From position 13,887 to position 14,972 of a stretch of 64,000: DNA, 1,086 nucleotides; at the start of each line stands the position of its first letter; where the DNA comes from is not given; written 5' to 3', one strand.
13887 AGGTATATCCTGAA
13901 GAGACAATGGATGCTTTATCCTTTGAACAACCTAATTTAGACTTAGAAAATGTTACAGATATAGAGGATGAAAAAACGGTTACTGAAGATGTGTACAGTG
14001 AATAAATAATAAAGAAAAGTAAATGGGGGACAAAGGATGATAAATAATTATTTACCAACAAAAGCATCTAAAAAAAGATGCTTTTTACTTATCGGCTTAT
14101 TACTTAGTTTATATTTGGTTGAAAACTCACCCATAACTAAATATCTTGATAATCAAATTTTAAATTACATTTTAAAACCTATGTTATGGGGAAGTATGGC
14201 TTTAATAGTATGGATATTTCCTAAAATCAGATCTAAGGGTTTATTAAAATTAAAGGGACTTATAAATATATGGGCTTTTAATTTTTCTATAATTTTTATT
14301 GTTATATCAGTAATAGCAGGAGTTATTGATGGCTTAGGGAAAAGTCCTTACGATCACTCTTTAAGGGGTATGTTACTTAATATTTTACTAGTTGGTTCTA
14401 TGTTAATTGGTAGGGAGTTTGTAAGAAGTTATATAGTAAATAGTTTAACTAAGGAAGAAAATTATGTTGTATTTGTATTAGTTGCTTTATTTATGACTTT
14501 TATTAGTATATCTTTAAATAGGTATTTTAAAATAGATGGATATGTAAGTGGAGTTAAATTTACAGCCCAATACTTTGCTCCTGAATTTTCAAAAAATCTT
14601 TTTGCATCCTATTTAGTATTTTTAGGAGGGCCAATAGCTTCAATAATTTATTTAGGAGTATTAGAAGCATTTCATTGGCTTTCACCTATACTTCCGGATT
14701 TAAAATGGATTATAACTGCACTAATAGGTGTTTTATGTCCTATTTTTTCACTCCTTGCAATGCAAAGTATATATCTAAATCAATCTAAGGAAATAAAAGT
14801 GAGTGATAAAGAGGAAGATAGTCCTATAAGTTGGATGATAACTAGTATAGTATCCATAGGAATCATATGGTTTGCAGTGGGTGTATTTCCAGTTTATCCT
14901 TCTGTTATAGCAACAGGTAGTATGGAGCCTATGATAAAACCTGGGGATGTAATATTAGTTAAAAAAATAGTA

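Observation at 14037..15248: SipW-type signal peptidase fused to a ~280-aa polytopic membrane domain of unknown family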

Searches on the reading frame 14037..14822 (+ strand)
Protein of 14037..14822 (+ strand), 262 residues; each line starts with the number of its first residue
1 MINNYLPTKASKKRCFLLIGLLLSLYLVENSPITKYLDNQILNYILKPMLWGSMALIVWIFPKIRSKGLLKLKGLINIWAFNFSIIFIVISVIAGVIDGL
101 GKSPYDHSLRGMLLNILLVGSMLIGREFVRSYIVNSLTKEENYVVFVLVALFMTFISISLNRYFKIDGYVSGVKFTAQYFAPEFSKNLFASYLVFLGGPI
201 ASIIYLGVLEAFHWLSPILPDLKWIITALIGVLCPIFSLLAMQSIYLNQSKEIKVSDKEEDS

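Call 14: search_protein_families(library=pfam, alignment_id=A2, max_evalue=10)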
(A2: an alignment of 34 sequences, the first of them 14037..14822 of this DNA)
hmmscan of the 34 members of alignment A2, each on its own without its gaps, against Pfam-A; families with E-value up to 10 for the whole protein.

A. member 1, window:14037-14822:+ (262 aa): 0 families

B. families by the number of members that match (of 34 scanned): 27 families (the first 25 are shown)
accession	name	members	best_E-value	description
PF09990.14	DUF2231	6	0.0095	Predicted membrane protein (DUF2231)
PF25592.1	DUF7937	3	0.064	Domain of unknown function (DUF7937)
PF10260.14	SAYSvFN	2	0.036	Uncharacterized conserved domain (SAYSvFN)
PF16943.10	T4SS_CagC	2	0.071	Cag pathogenicity island, type IV secretory system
PF07937.16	DUF1686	2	0.081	Protein of unknown function (DUF1686)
PF04756.19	OST3_OST6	2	1.1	OST3 / OST6 family, transporter family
PF17647.6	DUF5518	1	0.025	Family of unknown function (DUF5518)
PF16080.10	Phage_holin_2_3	1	0.047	Bacteriophage holin family HP1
PF10913.13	DUF2706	1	0.054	Protein of unknown function (DUF2706)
PF17073.10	SafA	1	0.12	Two-component-system connector protein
PF24168.1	PB4_spike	1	0.14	Straight fiber protein PB4 spike domain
PF20312.3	DUF6608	1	0.31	Family of unknown function (DUF6608)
PF15471.11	TMEM171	1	0.48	Transmembrane protein family 171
PF04123.18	DUF373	1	0.73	Domain of unknown function (DUF373)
PF10251.14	PEN-2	1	0.83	Presenilin enhancer-2 subunit of gamma secretase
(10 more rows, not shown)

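Call 15: search_solved_structures(query=A2, max_evalue=10, show_alignments=2)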
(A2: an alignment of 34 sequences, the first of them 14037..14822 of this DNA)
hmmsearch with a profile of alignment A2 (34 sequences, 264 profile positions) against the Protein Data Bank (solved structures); distinct sequences matched with E-value up to 10: 0.

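Call 16: search_protein_families(library=ncbifam, alignment_id=A2, max_evalue=10)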
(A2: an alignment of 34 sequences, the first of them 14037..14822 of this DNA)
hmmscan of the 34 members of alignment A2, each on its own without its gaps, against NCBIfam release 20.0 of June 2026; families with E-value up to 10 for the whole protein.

A. member 1, window:14037-14822:+ (262 aa): 0 families

B. families by the number of members that match (of 34 scanned): 19 families
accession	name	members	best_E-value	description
NF010234.0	PRK13682.2-5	4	0.045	hypothetical protein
NF003677.0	PRK05305.1-1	3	0.0069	phosphatidylserine decarboxylase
NF010232.0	PRK13682.2-2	3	0.028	hypothetical protein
NF010227.0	PRK13682.1-2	2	0.034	hypothetical protein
NF028537.1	P_eth_NH2_trans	1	0.005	phosphoethanolamine--lipid A transferase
TIGR03052.1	PS_I_psaI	1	0.045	photosystem I reaction center subunit VIII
NF033740.0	MarP_fam_protase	1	0.077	MarP family serine protease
NF011866.0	PRK15338.1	1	0.11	YopN/LcrE/InvE/MxiC type III secretion system gatekeeper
NF052432.1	TC0500_fam_Inc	1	0.12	TC0500 family inclusion membrane protein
NF045538.1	AciT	1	0.99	AciT family ciprofloxacin tolerance protein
NF049924.1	PTSGlctlSorbSrlE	1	1.6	PTS glucitol/sorbitol transporter subunit IIB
NF001194.0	PRK00159.1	1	1.7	cell division protein CrgA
TIGR02230.1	ATPase_gene1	1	4.1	putative F0F1-ATPase subunit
NF010226.0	PRK13682.1-1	1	5.8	hypothetical protein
TIGR03954.1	integ_memb_HG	1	5.9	DUF3817 domain-containing protein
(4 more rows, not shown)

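Call 22: predict_structure(alignment_id=A2)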
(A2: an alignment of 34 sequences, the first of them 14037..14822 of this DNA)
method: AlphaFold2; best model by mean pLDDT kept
length: 262 residues; sequences in the alignment: 34
mean_pLDDT: 86.3   pTM: 0.84
mean pLDDT of the five models: 86.3, 85.2, 80.9, 78.7, 75.3
residues with pLDDT >= 90: 106; 70-90: 143; 50-70: 9; < 50: 4
segments of 3 or more residues with pLDDT < 50: 1-4
pLDDT, mean of each block of 10 residues (from residue 1): 54 91 90 79 87 90 76 84 90 88 84 87 93 90 93 91 83 91 95 91 91 84 89 91 87 80 58
secondary structure, 60 per line:
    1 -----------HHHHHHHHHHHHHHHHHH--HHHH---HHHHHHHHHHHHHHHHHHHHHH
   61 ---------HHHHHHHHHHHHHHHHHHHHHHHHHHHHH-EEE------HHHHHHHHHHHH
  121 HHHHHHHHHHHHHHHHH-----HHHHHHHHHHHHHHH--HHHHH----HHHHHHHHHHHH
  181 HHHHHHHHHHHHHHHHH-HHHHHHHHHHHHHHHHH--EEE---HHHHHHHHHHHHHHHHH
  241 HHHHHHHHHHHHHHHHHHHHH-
elements in order: H12-29 H32-35 H39-60 H70-98 E100-102 H109-137 H143-157 H160-164 H169-197 H199-215 E218-220 H224-261

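Call 25: search_protein_representatives(alignment_id=A2)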
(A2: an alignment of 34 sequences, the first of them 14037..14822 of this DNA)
Query: 34 sequences, 264 profile positions. Proteins with E-value up to 0.001 (for the whole library): 1054; up to 1e-10: 649; up to 1e-30: 202. The best 150 are listed.
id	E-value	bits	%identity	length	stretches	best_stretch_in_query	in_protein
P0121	1.1e-118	411.7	-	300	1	5-264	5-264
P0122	3.1e-99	348.0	-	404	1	2-261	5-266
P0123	1.2e-98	346.1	-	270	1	3-260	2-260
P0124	2.3e-92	325.5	-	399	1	4-263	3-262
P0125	2.4e-83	295.9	-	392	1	13-259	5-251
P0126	2.8e-81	289.1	-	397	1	3-264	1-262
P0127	1.8e-78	279.9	-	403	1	5-261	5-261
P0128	2.8e-73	262.9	-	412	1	13-260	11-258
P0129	1.3e-70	254.2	-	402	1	12-263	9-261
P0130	2.6e-70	253.2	-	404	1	11-263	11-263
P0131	1.6e-69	250.6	-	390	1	11-263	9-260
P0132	7.3e-69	248.4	-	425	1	5-264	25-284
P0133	1.2e-68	247.8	-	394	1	8-256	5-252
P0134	3.0e-67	243.1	-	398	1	12-261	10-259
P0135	9.9e-65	234.9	-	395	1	19-262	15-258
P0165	1.6e-48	181.8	-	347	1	18-255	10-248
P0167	2.7e-48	181.0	-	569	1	18-251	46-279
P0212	2.0e-39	151.9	-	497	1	45-251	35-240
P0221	8.6e-39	149.9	-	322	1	22-252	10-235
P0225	6.8e-38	146.9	-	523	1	18-248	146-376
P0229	1.5e-37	145.8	-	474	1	16-244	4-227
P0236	3.4e-37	144.6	-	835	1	41-247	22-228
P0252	4.3e-36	141.0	-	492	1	45-243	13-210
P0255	9.7e-36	139.8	-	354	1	43-245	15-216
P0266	1.5e-34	135.9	-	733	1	18-247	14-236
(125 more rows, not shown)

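Call 29: search_protein_families(library=pfam, proteins=[P0165, P0221, P0229, P0252, P0255, P0236, P0266, P0167, P0212, P0225], max_evalue=0.01)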
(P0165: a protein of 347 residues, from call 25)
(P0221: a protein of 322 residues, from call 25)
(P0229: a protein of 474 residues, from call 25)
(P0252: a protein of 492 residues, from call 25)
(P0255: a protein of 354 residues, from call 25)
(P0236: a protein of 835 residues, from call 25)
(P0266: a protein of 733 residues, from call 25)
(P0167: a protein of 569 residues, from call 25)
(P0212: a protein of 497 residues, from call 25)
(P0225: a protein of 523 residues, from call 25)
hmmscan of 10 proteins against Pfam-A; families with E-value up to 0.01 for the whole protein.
P0165 (347 aa): 0 families

P0221 (322 aa): 0 families

P0229 (474 aa): 1 family
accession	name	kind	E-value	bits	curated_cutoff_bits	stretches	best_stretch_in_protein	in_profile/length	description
PF00404.24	Dockerin_1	-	3.2e-09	37.3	22.9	1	415-466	1-53/57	Dockerin type I domain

P0252 (492 aa): 2 families
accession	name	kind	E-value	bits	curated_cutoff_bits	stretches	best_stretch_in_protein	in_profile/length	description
PF02369.22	Big_1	-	1.3e-10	41.7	34.9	2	312-375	17-84/93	Bacterial Ig-like domain (group 1)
PF16640.11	Big_3_5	-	2.3e-08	34.9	35.5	2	303-388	3-87/88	Bacterial Ig-like domain (group 3)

P0255 (354 aa): 0 families

P0236 (835 aa): 6 families
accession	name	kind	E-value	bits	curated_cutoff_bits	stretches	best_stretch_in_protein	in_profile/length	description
PF01476.26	LysM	-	7e-42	141.6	20.9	3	662-705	1-43/43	LysM domain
PF23473.1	LysM3_LYK4_5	-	3e-13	50.1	29.3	1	792-835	5-47/48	LYK4/5 LysM3 domain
PF23446.1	LysM1_NFP_LYK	-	1.5e-09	39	36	1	739-777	16-55/60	NFP/LYK LysM1 domain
PF00717.28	Peptidase_S24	-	0.0023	18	23.3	1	277-335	40-93/116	Peptidase S24-like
PF10502.14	Peptidase_S26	-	0.0066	16.9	22.9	0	256-314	7-67/168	Signal peptidase, peptidase S26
PF23577.1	LysM_RLK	-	0.0076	16.7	27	0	733-763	3-33/44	LysM domain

P0266 (733 aa): 4 families
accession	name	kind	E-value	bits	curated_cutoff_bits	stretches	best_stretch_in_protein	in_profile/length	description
PF17210.9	SdrD_B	-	2.8e-11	44.1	29.7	1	486-552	8-75/112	SdrD B-like domain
PF10502.14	Peptidase_S26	-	5.2e-05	23.7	22.9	1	265-336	3-78/168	Signal peptidase, peptidase S26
PF00717.28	Peptidase_S24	-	0.00015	21.9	23.3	1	291-341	40-85/116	Peptidase S24-like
PF17802.7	SpaA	-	0.00029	21.4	23.1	1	504-561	18-79/91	Prealbumin-like fold domain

P0167 (569 aa): 2 families
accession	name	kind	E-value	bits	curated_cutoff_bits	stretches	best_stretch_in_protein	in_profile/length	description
PF10502.14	Peptidase_S26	-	2.4e-08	34.6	22.9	1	447-517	5-80/168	Signal peptidase, peptidase S26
PF00717.28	Peptidase_S24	-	0.0012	19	23.3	1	470-525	40-90/116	Peptidase S24-like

P0212 (497 aa): 0 families

P0225 (523 aa): 2 families
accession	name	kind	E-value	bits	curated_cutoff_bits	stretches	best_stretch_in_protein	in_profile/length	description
PF10502.14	Peptidase_S26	-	0.00026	21.4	22.9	1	397-467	4-78/168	Signal peptidase, peptidase S26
PF00717.28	Peptidase_S24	-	0.0037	17.4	23.3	1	423-480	41-93/116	Peptidase S24-like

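Call 32: find_related_loci(query=A2, collection=genome_contigs, flank=8000)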
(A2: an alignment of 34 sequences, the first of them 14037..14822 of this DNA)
Query A2 (262 aa) in genome_contigs; peptide patterns used: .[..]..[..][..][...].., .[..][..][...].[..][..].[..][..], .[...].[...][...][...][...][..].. (x = any residue, [..] = any of these).
134 stretches matched a pattern; 82 encode a relative of the query (tblastn E <= 1e-3); the best 80 are kept; 80 distinct loci.
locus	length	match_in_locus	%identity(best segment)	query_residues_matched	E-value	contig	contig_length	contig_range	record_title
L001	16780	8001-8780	62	3-262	1e-108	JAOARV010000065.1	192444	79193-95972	MAG: Marinisporobacter sp. isolate McD2.5 contig_70463, whole genome shotgun sequence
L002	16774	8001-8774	58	5-262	3e-103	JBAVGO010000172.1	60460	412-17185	MAG: Lutisporaceae bacterium isolate MFD06945_ilm_asm_bin8 k127_50304, whole genome shotgun sequence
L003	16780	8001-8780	57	3-262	3e-103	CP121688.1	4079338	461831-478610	Clostridiaceae bacterium 35-E11 chromosome, complete genome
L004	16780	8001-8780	55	3-262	5e-103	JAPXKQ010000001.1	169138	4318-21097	MAG: Tissierellaceae bacterium isolate binned_ad_5.115 NODE_59_length_169138_cov_3.376828, whole genome shotgun sequence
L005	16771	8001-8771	60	6-262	4e-102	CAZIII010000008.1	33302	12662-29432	MAG TPA_asm: uncultured Tissierellaceae bacterium isolate SRP294416_co2_334 genome assembly, contig: NODE_927_length_333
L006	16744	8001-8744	59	3-250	2e-100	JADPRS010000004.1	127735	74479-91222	Lutibacter sp. B2 NODE_22_length_127735_cov_18.725164, whole genome shotgun sequence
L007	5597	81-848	54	7-262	9e-98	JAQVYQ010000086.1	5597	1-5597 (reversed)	MAG: Tissierellia bacterium isolate STF2_153 NODE_52184_length_5597_cov_11.037294_Sandtown_F2, whole genome shotgun sequ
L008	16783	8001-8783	56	3-262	6e-98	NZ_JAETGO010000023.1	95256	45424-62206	Sporosalibacterium faouarense strain SOL3f37 371, whole genome shotgun sequence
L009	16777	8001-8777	54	3-261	3e-97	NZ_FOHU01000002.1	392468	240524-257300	Natronincola peptidivorans strain DSM 18979, whole genome shotgun sequence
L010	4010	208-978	56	6-262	4e-97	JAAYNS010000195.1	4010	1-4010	MAG: Tissierellia bacterium isolate AS21ysBPME_233 241844_AS21, whole genome shotgun sequence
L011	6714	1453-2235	56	3-262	5e-95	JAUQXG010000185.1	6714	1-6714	MAG: Lutispora sp. isolate BIN23 contig_102508, whole genome shotgun sequence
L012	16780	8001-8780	52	3-262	1e-94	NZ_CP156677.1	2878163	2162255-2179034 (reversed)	Phosphitispora sp. TUW77 chromosome, complete genome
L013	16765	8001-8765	52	8-262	8e-94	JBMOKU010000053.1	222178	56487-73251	MAG: Bacillota bacterium isolate Betzabe_MAG006 MAG006_53, whole genome shotgun sequence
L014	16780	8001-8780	51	3-262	7e-94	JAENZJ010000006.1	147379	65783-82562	MAG: Thermincola ferriacetica isolate BM5_bin.4 BM5_bin4_NODE_51_length_147379_cov_8.223188, whole genome shotgun sequen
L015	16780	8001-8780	53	3-262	2e-92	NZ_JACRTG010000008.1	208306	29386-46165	Paratissierella segnis strain BX21 BX-21_ctg0008, whole genome shotgun sequence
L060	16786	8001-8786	45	1-262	3e-69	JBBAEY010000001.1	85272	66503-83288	MAG: Tissierellaceae bacterium isolate SO_2017_LW2_26 scaffold_620_c1_LW138R_2017, whole genome shotgun sequence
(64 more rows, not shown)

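Call 39: fold_search(model_id=the predicted structure, library=pdb)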
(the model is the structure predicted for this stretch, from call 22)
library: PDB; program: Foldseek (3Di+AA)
matches with E <= 10: 260; with E <= 0.001: 0
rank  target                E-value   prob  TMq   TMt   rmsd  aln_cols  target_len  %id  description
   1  6u0o_A                5.9e-03  1.00  0.51  0.53   6.6       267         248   15  Crystal structure of a peptidoglycan release complex, SagB-SpdC, in lipidic cubic phase (released 2020-09-23)
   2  4cad_L                1.1e-01  0.98  0.44  0.45   8.3       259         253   14  Mechanism of farnesylated CAAX protein processing by the integral membrane protease Rce1 (released 2013-11-27)
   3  6pe4_G                2.0e-01  0.12  0.13  0.15  20.8       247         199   12  Yeast Vo motor in complex with 1 VopQ molecule (released 2020-05-20)
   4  4cad_C                2.4e-01  0.97  0.51  0.53   6.3       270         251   14  Mechanism of farnesylated CAAX protein processing by the integral membrane protease Rce1 (released 2013-11-27)
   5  9cf8_0                3.1e-01  0.13  0.13  0.16  20.7       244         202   11  Cryo-EM structure of human kidney V-ATPase state 1 (released 2025-08-06)
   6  8zp8_N1               4.7e-01  0.11  0.17  0.15  17.5       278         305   14  Respirasome open state 1 in presence of metformin(SC-MetO1) (released 2025-12-17)
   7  8zyv_F                5.7e-01  0.12  0.16  0.18  21.4       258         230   10  Bacterial flagellar sodium-driven stator PomA5PomB2 with 100 mM NaCl (released 2025-01-01)
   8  8d9o                  7.2e-01  0.10  0.16  0.18  21.4       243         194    9  De Novo Photosynthetic Reaction Center Protein in Apo-State (released 2022-09-28)
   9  8zsr_N1               7.9e-01  0.08  0.17  0.15  17.6       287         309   14  Complex I form respirasome open state bound by proguanil (SC-ProgO) (released 2025-12-17)
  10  4wwj_A                9.5e-01  0.10  0.18  0.19  15.7       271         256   11  UndA, an oxygen-activating, non-heme iron dependent desaturase/decarboxylase (released 2014-12-24)
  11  8zo8_N1               1.0e+00  0.08  0.17  0.15  17.6       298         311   13  Respirasome open state 3 in presence of metformin (SC-MetO3) (released 2025-11-19)
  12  3ir5_C                1.0e+00  0.06  0.13  0.15  17.0       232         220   15  Crystal structure of NarGHI mutant NarG-H49C (released 2010-01-05)
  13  4mlb_B                1.2e+00  0.08  0.19  0.13  16.2       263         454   12  Reverse polarity of binding pocket suggests different function of a MOP superfamily transporter from Pyrococcus furios (released 2013-09-25)
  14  7p7c_H                1.2e+00  0.07  0.16  0.15  18.0       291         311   12  Complex I from E. coli, DDM/LMNG-purified, Apo, Open state (released 2022-09-21)
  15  8j80_B                1.2e+00  0.04  0.12  0.12  17.9       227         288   14  Cryo-EM structure of hZnT7-Fab complex in zinc state 1, determined in heterogeneous conformations- one subunit in an i (released 2023-09-20)
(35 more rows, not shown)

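Call 41: find_homologous_proteins(query=L060:6026-6766:+, max_evalue=0.001)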
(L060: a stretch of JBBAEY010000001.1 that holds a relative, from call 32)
Query L060:6026-6766:+ (247 aa): 39 proteins with E <= 0.001 among 539 candidates.
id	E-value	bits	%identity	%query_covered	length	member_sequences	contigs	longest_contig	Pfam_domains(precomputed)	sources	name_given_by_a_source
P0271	3.7e-158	542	100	100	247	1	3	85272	PF02517.22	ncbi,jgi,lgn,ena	ncbi:MAG: type II CAAX endopeptidase family protein [Tissierellaceae bacterium]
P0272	3.3e-92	326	59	98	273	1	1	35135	PF02517.22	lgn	-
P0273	3.3e-88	313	59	100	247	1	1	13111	PF02517.22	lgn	-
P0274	3.8e-87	310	58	100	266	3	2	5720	PF02517.22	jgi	-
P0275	6.4e-87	309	55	100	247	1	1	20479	PF02517.22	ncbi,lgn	-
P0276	6.6e-87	309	57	98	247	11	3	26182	PF02517.22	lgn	-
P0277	1.3e-84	301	56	98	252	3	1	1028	PF02517.22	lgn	-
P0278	2.2e-84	301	55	94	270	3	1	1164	PF02517.22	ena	-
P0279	2.9e-84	300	54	99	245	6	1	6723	PF02517.22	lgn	-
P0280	7.9e-84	299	55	97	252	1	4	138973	PF02517.22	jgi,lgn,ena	-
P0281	1.0e-83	298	58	91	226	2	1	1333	PF02517.22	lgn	-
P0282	1.3e-82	295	57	94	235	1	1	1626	PF02517.22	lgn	-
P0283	2.0e-82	294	53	99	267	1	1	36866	PF02517.22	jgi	jgi:uncharacterized protein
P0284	4.9e-82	293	56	98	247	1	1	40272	PF02517.22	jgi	-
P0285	7.0e-81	289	53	96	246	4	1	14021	PF02517.22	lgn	-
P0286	9.6e-81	289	63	81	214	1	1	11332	PF02517.22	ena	-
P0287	3.1e-77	277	58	84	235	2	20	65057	PF02517.22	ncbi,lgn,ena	-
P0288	2.4e-76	274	52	98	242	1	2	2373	PF02517.22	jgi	-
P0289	7.8e-71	256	47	94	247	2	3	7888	PF02517.22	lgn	-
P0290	2.6e-65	238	46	100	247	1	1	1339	PF02517.22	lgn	-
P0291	7.8e-64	233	50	99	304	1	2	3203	PF02517.22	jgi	-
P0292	9.9e-64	233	45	100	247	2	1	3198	PF02517.22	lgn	-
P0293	1.1e-63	233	48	93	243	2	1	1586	PF02517.22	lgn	-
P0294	3.5e-63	231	47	100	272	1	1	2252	PF02517.22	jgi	jgi:uncharacterized protein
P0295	1.3e-61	226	48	100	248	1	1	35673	PF02517.22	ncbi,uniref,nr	ncbi:hypothetical protein CPJCM30710_30290 [Clostridium polyendosporum]|uniref:CAAX prenyl protease 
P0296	1.0e-60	223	47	91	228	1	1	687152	PF02517.22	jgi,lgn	-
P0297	1.7e-60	223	48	84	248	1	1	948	PF02517.22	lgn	-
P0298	2.4e-59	219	46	95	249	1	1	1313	PF02517.22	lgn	-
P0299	1.5e-57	213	43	97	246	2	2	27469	PF02517.22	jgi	jgi:membrane protease YdiL (CAAX protease family)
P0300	7.3e-57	211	48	91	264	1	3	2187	PF02517.22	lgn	-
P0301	7.1e-53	198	45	92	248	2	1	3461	PF02517.22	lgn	-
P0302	1.4e-52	197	40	98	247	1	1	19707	PF02517.22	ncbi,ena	-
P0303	7.0e-52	194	46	84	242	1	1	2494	PF02517.22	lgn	-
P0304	2.2e-49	186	45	91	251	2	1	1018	PF02517.22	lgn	-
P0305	5.0e-46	175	52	68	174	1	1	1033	PF02517.22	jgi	jgi:membrane protease YdiL (CAAX protease family)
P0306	1.2e-28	118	36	95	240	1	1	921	PF02517.22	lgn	-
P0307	7.4e-5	40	35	40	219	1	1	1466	PF02517.22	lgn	-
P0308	1.9e-4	39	34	41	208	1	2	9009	PF02517.22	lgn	-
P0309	3.6e-4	38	21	72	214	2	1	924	PF02517.22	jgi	jgi:hypothetical protein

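Call 42: search_solved_structures(query=L060:6026-6766:+, max_evalue=10, show_alignments=3)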
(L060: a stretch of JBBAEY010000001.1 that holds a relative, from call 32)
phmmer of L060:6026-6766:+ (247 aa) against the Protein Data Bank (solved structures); distinct sequences matched with E-value up to 10: 0.

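Call 48: find_encoding_contigs(protein=P0229, flank=8000, max_places=3)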
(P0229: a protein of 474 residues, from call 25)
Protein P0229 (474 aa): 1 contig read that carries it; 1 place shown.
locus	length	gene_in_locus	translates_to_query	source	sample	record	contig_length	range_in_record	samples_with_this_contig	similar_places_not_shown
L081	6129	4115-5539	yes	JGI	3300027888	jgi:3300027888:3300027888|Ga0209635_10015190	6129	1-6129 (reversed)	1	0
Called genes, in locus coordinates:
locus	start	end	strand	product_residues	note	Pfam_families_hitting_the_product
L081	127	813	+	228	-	PF00702:Hydrolase, PF13419:HAD_2, PF13242:Hydrolase_like (faint)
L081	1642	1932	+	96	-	PF14947:HTH_45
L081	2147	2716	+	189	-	-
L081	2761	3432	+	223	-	-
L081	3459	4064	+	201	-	-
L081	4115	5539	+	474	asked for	PF00404:Dockerin_1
